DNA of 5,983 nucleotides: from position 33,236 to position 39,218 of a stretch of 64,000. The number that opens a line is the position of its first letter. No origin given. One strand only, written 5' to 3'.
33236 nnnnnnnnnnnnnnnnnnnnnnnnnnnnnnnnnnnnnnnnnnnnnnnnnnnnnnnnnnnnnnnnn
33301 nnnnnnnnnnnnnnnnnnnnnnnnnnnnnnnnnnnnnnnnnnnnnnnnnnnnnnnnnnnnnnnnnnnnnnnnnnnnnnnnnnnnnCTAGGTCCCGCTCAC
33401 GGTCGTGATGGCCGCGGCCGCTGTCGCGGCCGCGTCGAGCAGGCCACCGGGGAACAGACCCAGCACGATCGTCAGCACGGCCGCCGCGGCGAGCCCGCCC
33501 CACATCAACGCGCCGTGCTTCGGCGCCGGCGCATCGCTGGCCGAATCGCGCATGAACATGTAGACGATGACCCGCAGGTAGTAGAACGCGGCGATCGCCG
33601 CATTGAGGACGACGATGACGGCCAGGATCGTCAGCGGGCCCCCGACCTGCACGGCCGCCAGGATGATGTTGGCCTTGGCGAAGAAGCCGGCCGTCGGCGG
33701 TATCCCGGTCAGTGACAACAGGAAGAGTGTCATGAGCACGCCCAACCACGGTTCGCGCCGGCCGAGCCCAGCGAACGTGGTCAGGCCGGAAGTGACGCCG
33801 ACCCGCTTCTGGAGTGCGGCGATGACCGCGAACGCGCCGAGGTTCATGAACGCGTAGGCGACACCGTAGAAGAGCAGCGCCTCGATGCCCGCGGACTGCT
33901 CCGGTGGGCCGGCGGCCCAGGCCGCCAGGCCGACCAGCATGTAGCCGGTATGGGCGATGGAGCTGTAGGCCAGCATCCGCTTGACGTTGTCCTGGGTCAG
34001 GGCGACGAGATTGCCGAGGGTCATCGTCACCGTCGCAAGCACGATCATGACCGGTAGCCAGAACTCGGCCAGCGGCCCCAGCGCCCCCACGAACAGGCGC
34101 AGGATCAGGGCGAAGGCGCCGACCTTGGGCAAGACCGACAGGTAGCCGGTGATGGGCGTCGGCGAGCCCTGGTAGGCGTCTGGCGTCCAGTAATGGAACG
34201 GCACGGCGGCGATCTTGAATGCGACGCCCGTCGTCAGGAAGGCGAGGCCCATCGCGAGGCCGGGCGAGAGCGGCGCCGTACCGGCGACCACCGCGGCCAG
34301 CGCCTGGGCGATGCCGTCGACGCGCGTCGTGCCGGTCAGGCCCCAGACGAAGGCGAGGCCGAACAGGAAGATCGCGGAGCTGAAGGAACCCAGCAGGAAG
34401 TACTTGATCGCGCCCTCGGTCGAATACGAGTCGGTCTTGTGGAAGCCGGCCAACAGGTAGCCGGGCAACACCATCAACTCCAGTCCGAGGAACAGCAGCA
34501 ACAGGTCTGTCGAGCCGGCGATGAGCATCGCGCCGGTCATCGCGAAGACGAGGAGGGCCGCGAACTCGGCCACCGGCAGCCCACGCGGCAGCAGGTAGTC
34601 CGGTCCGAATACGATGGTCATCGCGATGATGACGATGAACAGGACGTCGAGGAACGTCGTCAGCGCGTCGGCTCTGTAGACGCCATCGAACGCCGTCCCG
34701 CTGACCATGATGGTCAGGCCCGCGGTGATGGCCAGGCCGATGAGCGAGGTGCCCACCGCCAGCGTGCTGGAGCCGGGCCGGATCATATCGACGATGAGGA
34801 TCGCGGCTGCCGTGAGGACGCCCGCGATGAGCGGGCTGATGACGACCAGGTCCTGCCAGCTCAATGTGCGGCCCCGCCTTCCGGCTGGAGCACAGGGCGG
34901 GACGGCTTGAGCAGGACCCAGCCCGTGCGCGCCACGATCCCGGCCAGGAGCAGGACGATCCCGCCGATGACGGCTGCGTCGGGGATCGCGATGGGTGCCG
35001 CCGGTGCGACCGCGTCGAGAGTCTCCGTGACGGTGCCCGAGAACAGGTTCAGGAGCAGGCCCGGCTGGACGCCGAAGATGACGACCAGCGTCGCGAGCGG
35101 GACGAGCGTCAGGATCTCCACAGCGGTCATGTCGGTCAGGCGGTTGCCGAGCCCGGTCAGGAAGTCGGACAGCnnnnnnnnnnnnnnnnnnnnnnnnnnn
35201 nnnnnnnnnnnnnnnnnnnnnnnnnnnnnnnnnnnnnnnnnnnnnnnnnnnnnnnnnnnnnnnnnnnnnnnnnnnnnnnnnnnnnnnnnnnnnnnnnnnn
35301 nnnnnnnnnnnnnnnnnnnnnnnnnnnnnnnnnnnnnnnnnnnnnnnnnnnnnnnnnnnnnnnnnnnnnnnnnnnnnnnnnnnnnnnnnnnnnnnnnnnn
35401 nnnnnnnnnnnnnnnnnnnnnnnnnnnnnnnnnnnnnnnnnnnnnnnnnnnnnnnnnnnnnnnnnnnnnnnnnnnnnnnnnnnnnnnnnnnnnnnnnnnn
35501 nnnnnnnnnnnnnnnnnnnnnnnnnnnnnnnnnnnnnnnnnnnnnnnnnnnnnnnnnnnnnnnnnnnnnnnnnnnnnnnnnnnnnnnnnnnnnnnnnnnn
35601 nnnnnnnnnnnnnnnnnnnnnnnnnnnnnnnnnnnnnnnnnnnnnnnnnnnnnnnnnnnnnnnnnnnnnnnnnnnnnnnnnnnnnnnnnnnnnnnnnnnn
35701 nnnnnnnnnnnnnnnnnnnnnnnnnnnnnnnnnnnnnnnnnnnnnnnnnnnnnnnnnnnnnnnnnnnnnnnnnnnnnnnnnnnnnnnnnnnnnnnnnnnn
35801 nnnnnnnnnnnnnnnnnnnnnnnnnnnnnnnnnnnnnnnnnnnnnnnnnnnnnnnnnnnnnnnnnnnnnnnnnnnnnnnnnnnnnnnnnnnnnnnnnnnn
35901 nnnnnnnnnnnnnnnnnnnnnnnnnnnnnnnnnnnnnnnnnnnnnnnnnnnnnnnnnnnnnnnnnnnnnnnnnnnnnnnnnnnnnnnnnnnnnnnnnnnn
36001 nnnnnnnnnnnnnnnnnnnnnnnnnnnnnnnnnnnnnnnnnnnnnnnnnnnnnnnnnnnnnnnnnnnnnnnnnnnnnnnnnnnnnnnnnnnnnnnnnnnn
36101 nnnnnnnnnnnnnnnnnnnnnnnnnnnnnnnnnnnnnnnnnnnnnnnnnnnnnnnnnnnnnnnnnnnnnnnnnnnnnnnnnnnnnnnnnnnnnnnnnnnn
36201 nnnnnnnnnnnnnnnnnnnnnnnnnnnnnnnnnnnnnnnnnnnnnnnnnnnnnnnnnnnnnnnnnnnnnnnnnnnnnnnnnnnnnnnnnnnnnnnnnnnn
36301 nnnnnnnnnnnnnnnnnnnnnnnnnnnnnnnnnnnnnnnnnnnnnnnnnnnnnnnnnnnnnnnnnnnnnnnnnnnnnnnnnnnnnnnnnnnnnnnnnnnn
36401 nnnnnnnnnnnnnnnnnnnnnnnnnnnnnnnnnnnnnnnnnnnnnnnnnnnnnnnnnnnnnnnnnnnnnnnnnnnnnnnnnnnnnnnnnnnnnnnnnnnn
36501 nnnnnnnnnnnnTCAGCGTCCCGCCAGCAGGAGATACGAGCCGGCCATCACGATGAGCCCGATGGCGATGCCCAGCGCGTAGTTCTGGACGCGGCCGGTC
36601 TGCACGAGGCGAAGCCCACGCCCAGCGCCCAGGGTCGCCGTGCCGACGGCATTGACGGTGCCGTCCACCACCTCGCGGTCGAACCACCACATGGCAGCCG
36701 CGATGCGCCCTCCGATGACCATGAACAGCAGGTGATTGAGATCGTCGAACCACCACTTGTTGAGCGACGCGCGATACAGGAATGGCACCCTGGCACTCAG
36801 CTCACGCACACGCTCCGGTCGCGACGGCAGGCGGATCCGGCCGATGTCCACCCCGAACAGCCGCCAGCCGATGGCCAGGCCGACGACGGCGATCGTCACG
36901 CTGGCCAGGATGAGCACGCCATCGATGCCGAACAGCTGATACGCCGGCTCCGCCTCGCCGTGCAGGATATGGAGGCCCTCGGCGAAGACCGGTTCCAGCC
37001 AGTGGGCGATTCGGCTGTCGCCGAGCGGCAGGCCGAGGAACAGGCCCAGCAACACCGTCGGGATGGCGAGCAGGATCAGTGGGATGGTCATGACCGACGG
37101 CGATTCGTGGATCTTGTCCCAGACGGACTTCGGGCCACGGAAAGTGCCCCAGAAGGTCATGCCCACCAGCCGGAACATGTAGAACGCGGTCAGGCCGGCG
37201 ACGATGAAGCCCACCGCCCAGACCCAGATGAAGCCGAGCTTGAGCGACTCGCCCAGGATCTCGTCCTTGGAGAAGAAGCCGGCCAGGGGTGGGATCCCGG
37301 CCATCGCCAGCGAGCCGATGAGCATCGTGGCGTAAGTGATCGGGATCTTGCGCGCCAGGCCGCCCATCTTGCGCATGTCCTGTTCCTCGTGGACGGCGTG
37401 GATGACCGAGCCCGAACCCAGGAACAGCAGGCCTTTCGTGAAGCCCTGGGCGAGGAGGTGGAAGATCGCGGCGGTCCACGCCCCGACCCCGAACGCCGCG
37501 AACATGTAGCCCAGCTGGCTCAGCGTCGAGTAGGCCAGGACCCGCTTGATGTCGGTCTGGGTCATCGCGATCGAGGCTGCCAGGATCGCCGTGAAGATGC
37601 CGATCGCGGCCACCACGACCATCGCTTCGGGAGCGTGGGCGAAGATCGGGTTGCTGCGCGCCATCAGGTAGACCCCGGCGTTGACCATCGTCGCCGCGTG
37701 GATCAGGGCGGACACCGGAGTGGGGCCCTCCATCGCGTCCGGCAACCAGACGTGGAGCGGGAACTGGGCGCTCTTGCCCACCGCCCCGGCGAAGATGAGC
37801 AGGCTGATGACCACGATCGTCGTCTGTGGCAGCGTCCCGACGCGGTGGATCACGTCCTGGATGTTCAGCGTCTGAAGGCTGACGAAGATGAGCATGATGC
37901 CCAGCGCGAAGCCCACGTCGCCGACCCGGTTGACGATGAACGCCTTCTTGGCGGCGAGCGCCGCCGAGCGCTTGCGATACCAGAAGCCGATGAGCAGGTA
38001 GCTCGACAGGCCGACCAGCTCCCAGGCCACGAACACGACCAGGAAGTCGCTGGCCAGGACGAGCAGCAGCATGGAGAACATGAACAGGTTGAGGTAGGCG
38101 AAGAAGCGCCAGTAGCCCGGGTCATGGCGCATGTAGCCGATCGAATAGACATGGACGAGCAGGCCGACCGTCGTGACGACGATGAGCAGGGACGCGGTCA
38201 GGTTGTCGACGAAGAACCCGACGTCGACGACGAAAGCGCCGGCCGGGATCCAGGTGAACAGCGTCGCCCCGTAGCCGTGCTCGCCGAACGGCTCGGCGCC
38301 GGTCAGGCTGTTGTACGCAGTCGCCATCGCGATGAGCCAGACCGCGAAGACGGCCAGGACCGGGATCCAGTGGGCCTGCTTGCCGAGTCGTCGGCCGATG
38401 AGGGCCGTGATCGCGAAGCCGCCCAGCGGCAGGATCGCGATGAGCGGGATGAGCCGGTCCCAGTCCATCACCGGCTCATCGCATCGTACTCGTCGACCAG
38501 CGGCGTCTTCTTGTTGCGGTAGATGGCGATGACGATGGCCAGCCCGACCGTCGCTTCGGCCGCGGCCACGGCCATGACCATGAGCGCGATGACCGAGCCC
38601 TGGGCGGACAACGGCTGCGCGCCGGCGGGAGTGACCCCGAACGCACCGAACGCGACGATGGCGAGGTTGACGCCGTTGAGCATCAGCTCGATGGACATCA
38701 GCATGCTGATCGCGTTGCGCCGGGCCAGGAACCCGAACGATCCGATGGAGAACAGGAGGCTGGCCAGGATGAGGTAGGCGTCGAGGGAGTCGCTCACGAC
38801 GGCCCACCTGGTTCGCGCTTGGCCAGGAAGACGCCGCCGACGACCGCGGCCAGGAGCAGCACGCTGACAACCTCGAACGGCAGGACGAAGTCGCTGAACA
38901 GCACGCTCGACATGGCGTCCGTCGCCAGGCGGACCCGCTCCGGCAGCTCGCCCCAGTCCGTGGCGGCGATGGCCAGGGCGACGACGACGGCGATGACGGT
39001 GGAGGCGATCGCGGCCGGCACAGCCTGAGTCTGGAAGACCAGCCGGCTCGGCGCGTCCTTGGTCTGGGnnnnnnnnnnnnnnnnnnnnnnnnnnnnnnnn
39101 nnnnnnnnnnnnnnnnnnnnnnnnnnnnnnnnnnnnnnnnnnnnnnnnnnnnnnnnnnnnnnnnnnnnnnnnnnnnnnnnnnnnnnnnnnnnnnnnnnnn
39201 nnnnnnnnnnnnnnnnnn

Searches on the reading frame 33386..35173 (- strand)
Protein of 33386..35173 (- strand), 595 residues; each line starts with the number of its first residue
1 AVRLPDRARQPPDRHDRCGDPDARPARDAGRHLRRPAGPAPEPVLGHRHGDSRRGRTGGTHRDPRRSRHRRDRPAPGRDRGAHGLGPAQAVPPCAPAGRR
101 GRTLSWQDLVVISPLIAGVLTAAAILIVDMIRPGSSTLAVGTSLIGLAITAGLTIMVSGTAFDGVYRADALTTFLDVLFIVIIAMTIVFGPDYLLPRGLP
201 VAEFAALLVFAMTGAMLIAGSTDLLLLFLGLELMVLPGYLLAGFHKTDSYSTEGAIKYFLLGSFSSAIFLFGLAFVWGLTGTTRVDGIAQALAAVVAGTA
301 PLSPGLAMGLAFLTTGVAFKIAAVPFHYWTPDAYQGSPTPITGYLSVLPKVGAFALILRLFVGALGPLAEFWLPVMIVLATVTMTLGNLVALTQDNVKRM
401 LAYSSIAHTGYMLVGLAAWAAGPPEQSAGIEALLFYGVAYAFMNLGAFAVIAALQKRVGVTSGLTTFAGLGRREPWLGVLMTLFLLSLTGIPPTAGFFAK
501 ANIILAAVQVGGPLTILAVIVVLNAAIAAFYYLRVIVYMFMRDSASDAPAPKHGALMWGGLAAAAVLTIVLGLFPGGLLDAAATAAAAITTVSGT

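Call 44: search_protein_families(library=pfam, proteins=[window:33386-35173:-], max_evalue=0.001)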
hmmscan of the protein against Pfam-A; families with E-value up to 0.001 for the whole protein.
window:33386-35173:- (595 aa): 1 family
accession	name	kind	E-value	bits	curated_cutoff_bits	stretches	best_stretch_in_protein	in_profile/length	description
PF00361.26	Proton_antipo_M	-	1.2e-68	231.9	21.5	1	221-520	1-289/294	NADH:quinone oxidoreductase/Mrp antiporter, TM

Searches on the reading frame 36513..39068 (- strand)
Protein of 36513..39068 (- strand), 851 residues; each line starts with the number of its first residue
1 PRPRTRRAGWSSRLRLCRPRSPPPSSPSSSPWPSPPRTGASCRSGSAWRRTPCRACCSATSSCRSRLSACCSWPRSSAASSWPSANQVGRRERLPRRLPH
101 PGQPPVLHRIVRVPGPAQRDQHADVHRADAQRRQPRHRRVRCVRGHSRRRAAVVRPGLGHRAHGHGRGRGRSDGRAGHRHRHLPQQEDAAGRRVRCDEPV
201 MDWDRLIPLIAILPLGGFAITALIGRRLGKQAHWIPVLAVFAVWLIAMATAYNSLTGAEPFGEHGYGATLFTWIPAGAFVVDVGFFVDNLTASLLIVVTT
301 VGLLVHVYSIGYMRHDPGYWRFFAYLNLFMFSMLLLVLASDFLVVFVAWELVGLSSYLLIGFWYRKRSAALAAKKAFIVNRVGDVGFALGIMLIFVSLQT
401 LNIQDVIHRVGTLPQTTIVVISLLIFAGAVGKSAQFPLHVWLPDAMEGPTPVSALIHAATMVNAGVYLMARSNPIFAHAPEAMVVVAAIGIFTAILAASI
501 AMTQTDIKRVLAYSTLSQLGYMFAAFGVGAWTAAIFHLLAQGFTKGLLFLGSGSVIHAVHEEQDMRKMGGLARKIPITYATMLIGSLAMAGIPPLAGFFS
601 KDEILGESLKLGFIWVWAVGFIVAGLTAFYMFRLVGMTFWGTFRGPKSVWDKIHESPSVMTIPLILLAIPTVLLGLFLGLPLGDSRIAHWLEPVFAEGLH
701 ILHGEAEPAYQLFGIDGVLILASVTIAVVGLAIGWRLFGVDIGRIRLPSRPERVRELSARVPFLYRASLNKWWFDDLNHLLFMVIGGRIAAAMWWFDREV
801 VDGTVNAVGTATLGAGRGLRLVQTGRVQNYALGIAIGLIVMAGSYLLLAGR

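Call 44: search_protein_families(library=pfam, proteins=[window:36513-39068:-], max_evalue=0.001)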
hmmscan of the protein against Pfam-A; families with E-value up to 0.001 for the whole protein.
window:36513-39068:- (851 aa): 3 families
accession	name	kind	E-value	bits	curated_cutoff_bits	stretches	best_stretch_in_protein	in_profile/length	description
PF00361.26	Proton_antipo_M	-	1.4e-84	284.2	21.5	1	339-627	1-294/294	NADH:quinone oxidoreductase/Mrp antiporter, TM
PF00662.26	Proton_antipo_N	-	2.8e-21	75.6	24.5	1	273-323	1-51/51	NADH-Ubiquinone oxidoreductase (complex I), chain 5 N-terminus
PF01010.25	Proton_antipo_C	-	9e-05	22.6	26.8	1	653-739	93-178/243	NADH-dehyrogenase subunit F, TMs, (complex I) C-terminus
